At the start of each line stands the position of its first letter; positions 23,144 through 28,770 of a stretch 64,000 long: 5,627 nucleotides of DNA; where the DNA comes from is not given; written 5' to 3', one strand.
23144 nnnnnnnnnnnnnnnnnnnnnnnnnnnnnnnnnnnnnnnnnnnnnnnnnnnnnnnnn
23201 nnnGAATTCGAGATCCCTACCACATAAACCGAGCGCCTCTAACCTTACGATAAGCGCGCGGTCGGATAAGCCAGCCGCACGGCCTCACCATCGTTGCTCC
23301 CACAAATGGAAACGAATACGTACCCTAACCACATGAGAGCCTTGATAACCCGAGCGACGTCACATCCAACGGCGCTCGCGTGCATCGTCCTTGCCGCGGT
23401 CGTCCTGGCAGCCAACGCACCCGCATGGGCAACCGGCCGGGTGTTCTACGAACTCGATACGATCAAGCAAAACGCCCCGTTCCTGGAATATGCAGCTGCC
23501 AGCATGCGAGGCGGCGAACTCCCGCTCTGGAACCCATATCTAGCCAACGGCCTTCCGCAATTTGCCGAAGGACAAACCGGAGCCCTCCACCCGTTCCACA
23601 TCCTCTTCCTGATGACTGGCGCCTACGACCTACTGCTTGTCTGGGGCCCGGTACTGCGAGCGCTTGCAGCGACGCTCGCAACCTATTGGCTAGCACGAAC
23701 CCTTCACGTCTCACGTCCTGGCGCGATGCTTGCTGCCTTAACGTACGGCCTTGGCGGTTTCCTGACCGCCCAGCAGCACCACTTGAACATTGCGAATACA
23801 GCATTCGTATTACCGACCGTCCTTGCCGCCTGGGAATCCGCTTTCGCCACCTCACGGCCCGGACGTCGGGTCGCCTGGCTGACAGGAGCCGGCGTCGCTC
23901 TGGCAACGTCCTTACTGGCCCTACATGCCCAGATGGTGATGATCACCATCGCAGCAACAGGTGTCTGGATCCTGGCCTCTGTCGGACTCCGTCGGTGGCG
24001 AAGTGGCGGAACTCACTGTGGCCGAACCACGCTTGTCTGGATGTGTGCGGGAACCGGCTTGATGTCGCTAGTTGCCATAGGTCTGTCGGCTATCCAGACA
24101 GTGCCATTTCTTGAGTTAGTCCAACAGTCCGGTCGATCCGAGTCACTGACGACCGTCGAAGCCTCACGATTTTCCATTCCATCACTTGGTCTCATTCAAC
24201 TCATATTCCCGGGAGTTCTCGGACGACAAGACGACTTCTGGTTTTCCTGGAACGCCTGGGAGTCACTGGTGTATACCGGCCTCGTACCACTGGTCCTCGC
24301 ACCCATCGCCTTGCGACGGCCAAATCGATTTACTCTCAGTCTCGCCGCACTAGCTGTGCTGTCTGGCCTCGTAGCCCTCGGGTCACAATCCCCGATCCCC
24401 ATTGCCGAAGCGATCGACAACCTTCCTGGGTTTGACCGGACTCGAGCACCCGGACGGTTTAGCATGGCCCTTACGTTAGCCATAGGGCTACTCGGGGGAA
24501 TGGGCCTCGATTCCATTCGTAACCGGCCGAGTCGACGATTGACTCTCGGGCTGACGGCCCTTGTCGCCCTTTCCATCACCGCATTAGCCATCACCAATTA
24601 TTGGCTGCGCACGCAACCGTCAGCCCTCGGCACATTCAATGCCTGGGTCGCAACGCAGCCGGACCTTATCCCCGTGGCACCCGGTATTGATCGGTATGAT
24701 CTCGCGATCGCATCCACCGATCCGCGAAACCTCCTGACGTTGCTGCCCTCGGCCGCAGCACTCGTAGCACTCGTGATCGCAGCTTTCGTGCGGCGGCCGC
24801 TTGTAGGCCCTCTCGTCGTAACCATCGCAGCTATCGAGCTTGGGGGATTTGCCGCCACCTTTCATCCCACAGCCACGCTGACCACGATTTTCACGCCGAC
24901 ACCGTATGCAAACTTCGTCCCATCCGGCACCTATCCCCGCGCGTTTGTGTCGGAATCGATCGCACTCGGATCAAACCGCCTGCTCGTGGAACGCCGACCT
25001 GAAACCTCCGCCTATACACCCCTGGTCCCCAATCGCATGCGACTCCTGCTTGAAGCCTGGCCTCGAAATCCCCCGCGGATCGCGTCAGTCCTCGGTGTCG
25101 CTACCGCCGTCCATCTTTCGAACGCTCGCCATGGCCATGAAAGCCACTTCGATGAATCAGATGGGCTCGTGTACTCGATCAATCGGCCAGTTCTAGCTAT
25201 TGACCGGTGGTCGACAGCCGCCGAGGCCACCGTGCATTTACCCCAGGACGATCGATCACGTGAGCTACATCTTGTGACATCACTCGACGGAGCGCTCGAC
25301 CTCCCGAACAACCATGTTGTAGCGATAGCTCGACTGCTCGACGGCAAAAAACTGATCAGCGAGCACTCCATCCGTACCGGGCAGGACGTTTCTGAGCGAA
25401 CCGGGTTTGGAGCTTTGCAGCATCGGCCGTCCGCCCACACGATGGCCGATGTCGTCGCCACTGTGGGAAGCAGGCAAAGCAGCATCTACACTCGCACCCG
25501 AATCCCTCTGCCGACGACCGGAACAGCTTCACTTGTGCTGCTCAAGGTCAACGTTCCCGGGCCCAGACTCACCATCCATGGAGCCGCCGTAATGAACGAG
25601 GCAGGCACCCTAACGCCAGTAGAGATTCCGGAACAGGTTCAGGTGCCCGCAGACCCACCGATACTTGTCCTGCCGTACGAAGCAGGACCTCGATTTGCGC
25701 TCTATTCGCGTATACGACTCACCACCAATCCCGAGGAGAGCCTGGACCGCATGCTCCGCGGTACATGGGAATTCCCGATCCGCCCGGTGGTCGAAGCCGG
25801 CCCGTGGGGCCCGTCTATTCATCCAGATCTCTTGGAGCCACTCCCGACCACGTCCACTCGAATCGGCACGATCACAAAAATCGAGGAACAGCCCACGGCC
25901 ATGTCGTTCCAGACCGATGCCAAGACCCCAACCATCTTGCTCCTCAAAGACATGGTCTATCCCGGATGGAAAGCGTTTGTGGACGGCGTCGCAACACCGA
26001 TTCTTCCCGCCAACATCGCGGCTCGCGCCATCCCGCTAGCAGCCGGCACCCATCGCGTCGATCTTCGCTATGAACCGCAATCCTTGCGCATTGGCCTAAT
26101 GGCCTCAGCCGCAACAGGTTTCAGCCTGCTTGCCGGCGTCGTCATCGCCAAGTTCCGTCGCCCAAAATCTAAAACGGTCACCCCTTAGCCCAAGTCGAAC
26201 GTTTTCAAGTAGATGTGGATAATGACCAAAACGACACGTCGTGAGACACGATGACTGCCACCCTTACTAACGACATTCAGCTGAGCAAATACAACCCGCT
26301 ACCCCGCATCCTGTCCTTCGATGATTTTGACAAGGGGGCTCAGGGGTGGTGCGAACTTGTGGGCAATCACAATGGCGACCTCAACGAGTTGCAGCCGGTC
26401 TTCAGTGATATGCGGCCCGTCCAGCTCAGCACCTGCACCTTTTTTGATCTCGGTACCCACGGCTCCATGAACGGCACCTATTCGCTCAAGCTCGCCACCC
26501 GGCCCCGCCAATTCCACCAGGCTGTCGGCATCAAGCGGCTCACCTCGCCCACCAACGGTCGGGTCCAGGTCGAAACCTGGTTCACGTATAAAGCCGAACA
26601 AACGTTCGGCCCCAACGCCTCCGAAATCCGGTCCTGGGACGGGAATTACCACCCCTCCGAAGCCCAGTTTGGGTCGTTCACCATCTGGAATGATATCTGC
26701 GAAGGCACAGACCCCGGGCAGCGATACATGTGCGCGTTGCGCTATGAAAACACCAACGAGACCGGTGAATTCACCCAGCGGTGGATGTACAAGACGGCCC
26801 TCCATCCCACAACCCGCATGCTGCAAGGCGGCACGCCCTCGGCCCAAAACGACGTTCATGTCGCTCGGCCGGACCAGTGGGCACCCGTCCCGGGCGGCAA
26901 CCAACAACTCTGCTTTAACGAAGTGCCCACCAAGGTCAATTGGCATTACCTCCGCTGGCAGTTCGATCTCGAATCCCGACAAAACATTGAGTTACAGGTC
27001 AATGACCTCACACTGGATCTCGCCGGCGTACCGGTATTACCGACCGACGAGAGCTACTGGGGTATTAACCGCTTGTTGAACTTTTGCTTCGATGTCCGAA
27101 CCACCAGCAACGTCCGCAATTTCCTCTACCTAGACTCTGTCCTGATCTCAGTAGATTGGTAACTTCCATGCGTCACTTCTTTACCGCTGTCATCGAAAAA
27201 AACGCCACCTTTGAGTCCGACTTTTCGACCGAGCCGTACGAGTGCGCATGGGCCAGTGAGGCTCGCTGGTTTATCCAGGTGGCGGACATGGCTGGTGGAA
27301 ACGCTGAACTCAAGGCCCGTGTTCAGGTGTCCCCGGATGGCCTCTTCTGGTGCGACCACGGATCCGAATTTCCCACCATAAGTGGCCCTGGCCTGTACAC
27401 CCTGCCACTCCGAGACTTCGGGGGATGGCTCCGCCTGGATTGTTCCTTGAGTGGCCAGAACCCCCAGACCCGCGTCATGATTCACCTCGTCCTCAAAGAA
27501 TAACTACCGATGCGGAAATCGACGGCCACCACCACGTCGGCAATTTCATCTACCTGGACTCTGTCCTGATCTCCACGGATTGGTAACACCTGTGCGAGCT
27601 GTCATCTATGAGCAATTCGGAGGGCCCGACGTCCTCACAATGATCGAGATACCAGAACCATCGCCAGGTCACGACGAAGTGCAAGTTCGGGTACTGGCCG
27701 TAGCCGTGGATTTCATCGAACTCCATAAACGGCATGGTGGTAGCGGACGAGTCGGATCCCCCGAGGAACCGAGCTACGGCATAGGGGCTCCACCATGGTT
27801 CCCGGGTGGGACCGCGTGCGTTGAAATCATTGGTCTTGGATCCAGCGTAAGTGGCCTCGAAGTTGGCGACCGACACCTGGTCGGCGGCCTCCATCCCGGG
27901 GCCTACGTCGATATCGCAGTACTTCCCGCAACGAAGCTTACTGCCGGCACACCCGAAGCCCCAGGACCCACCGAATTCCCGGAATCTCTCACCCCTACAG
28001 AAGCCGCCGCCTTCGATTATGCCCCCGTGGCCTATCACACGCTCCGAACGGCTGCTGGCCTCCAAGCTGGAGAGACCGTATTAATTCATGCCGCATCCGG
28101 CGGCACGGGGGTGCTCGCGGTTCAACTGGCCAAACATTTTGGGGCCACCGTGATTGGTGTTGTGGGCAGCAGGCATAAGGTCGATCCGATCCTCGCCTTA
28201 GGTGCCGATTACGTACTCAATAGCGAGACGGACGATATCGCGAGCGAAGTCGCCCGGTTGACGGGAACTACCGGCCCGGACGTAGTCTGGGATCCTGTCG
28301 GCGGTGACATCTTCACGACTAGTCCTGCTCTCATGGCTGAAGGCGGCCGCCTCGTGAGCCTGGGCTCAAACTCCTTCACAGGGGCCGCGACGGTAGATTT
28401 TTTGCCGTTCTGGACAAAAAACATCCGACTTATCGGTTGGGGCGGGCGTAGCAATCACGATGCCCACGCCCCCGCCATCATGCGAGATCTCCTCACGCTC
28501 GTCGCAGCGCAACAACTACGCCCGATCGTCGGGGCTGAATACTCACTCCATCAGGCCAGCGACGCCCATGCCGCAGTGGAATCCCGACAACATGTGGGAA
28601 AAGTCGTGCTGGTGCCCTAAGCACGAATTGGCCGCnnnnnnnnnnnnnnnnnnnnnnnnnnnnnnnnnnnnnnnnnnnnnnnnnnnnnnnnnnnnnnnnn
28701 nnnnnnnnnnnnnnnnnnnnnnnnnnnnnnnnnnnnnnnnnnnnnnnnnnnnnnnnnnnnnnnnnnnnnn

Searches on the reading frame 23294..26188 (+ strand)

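Call 8: search_protein_families(library=pfam, proteins=[window:23294-26188:+], max_evalue=0.001)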
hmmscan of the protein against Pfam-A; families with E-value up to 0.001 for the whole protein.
window:23294-26188:+ (964 aa): 1 family
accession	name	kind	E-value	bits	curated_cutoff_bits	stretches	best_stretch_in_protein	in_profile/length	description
PF09586.16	YfhO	-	5.3e-11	42.1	28.5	1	890-936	787-833/835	Bacterial membrane protein YfhO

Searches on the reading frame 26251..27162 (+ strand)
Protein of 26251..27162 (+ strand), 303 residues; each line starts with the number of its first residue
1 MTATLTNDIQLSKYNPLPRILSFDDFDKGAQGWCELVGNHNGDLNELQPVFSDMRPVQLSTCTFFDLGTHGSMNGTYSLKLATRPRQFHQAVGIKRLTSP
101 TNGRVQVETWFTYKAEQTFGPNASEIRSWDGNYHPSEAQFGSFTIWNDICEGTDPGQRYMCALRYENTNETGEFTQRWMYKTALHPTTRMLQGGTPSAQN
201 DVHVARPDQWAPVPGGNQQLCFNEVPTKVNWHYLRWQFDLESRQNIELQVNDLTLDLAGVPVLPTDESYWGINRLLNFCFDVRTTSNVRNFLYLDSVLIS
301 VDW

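Call 8: search_protein_families(library=pfam, proteins=[window:26251-27162:+], max_evalue=0.001)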
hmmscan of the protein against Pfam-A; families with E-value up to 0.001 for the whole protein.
window:26251-27162:+ (303 aa): 1 family
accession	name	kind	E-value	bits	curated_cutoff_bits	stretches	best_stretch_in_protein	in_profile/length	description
PF20562.5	DUF6772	-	2.9e-117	391.4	27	1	3-303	3-284/284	Domain of unknown function (DUF6772)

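Call 64: search_protein_families(library=ncbifam, proteins=[window:26251-27162:+], max_evalue=0.001)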
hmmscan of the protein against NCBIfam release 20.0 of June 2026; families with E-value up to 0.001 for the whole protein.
window:26251-27162:+ (303 aa): 0 families

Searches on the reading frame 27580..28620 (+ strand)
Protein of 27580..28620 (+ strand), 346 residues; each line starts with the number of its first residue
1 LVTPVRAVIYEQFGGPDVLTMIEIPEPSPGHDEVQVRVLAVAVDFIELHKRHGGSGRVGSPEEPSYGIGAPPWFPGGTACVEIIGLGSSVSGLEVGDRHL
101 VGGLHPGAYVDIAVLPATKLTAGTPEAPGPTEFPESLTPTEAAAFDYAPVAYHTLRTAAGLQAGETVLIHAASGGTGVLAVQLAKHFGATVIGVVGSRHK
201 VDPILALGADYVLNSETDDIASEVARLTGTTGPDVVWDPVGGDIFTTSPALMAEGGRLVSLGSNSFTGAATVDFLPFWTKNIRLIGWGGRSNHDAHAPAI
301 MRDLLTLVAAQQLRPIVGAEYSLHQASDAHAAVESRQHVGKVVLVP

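Call 8: search_protein_families(library=pfam, proteins=[window:27580-28620:+], max_evalue=0.001)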
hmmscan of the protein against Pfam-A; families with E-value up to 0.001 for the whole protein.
window:27580-28620:+ (346 aa): 3 families
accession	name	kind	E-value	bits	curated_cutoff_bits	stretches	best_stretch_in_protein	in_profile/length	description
PF00107.32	ADH_zinc_N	-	1.2e-26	93.6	31.8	1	175-294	1-119/129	Zinc-binding dehydrogenase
PF13602.12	ADH_zinc_N_2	-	2.7e-21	77.3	27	1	207-344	1-134/134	Zinc-binding dehydrogenase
PF08240.17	ADH_N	-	0.00025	21.7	23.5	1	31-100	2-61/104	Alcohol dehydrogenase GroES-like domain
